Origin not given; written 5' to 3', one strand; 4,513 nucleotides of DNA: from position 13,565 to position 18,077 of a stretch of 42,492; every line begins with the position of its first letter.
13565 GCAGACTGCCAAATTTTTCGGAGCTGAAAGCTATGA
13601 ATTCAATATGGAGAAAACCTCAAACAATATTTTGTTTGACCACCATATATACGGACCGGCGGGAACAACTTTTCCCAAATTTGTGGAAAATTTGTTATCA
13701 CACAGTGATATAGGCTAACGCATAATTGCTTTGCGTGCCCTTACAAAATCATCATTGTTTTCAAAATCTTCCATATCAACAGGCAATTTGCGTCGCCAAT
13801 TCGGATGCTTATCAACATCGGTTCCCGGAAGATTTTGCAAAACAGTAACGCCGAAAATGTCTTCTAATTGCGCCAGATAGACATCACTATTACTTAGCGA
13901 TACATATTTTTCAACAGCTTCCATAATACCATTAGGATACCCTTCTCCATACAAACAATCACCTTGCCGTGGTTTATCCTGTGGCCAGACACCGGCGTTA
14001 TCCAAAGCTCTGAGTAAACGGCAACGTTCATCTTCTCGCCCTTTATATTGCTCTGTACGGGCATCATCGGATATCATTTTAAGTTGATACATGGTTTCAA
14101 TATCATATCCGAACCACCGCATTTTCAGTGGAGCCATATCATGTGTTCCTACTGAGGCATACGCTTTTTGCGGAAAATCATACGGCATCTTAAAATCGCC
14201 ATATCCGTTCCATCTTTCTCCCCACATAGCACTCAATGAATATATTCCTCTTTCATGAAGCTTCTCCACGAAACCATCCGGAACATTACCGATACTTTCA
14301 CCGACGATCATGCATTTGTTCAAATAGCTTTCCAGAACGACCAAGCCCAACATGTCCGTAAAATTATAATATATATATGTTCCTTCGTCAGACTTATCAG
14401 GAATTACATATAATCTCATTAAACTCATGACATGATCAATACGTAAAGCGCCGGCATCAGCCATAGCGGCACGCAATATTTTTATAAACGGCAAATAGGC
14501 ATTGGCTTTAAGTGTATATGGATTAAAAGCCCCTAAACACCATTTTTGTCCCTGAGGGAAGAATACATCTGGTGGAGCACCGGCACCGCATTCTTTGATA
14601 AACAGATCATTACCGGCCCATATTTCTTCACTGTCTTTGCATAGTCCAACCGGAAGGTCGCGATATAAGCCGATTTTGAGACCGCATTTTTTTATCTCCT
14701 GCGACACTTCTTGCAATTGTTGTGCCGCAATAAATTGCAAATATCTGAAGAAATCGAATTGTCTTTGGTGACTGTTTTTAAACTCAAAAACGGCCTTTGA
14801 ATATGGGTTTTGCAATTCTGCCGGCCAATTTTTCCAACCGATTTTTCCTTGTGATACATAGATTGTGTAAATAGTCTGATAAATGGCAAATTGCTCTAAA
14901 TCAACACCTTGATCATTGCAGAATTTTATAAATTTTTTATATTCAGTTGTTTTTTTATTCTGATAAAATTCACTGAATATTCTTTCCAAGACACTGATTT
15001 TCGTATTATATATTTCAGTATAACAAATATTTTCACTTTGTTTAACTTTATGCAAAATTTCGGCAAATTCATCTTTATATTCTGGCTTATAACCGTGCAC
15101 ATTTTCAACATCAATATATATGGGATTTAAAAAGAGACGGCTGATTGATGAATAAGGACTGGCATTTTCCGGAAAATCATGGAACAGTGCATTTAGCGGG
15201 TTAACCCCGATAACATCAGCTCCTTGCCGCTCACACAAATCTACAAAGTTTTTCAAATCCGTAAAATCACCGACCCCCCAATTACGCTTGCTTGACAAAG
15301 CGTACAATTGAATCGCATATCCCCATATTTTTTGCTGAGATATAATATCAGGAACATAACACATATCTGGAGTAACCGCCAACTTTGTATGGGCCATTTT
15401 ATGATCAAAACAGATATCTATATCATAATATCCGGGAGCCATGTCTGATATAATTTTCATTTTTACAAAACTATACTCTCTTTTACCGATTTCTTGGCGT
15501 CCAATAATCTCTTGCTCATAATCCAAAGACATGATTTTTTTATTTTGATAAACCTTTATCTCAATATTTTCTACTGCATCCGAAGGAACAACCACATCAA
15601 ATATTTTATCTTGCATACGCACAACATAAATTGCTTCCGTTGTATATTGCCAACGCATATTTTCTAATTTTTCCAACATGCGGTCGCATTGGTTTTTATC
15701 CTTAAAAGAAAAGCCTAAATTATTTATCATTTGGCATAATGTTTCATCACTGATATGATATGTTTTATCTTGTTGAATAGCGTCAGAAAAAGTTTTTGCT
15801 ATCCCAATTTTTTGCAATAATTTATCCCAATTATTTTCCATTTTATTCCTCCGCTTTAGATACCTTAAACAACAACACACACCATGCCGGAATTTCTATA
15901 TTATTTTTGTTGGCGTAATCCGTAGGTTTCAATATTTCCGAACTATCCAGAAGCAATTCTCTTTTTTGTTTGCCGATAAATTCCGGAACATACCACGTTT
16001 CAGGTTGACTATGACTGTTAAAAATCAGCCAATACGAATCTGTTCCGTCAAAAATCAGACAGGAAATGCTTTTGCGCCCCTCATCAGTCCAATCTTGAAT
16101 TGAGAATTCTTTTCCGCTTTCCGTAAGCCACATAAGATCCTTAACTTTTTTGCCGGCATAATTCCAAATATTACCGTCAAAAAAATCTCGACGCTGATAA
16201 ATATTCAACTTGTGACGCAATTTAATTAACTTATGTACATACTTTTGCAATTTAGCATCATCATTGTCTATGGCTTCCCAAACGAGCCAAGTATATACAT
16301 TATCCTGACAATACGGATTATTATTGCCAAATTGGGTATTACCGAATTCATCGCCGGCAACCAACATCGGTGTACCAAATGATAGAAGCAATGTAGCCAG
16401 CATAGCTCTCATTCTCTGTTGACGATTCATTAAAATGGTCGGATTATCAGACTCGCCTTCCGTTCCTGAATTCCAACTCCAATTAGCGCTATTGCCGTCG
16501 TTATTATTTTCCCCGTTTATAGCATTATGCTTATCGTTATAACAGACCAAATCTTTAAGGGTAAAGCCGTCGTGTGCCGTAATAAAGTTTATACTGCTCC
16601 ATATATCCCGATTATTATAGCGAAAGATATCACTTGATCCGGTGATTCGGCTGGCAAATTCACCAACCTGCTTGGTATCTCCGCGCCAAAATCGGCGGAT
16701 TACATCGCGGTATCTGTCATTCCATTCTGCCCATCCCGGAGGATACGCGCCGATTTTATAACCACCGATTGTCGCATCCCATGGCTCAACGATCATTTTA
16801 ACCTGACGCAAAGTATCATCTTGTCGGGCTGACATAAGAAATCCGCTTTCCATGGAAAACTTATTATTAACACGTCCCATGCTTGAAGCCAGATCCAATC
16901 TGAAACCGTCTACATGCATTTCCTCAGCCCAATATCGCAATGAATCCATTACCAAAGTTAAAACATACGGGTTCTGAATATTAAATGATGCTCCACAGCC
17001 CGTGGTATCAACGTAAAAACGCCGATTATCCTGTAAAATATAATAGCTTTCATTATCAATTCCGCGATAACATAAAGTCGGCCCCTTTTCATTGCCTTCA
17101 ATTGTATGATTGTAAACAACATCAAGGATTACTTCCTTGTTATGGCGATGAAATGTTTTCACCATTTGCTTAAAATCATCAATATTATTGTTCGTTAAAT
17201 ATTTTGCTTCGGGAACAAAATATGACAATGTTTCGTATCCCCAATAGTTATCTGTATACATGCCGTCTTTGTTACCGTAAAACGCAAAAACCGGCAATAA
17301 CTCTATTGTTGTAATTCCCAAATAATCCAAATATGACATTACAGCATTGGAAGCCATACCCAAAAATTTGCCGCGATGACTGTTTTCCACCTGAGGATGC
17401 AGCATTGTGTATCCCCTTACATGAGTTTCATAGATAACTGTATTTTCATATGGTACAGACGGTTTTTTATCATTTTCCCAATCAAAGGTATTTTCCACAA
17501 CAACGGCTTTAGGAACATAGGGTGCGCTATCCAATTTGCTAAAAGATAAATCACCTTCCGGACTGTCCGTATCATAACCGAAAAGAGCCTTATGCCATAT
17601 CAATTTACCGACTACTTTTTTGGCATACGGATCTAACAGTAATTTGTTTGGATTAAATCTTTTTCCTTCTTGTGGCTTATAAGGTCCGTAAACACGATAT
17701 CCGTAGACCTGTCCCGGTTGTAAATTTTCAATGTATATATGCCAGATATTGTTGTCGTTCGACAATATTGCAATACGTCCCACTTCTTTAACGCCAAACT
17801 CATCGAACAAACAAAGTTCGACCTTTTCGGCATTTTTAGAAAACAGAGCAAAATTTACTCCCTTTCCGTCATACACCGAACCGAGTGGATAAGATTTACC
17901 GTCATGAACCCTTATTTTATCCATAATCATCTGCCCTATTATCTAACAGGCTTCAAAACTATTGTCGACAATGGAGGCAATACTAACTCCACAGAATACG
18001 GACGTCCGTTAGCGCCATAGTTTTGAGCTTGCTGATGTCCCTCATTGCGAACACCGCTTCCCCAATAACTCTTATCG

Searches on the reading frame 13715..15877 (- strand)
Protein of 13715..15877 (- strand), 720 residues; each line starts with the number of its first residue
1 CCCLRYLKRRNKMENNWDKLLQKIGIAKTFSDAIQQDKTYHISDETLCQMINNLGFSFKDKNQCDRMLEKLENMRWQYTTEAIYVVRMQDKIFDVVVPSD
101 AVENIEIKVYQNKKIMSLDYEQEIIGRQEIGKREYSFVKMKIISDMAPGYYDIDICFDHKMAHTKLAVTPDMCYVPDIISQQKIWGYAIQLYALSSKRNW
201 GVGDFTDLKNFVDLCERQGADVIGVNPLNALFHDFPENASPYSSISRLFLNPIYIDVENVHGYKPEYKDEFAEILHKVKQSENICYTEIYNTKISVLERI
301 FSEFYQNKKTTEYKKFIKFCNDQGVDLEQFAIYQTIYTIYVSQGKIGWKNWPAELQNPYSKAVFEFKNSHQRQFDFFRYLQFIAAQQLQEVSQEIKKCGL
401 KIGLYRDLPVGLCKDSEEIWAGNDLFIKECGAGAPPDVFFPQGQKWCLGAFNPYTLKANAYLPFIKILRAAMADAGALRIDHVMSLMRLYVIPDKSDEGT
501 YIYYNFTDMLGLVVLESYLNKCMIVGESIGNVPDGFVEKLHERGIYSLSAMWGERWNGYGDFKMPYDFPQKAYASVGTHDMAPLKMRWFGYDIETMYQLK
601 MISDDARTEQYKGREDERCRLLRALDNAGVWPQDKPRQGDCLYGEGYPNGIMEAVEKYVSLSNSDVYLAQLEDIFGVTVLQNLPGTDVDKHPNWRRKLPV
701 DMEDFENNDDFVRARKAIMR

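Call 58: search_protein_families(library=pfam, proteins=[window:13715-15877:-], max_evalue=0.00001)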
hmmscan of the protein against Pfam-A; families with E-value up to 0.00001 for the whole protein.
window:13715-15877:- (720 aa): 1 family
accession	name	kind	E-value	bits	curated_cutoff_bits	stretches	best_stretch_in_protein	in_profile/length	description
PF02446.23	Glyco_hydro_77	-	1.7e-100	337.6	25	1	189-699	1-460/465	4-alpha-glucanotransferase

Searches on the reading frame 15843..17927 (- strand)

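Call 58: search_protein_families(library=pfam, proteins=[window:15843-17927:-], max_evalue=0.00001)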
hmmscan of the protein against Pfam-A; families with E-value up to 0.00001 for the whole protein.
window:15843-17927:- (694 aa): 2 families
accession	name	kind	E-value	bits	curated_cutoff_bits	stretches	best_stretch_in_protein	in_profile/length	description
PF02922.24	CBM_48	-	3.7e-18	66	22.4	1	14-102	1-83/83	Carbohydrate-binding module 48 (Isoamylase N-terminal domain)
PF00128.31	Alpha-amylase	-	1.7e-13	51.1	22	2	184-277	14-94/446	Alpha amylase, catalytic domain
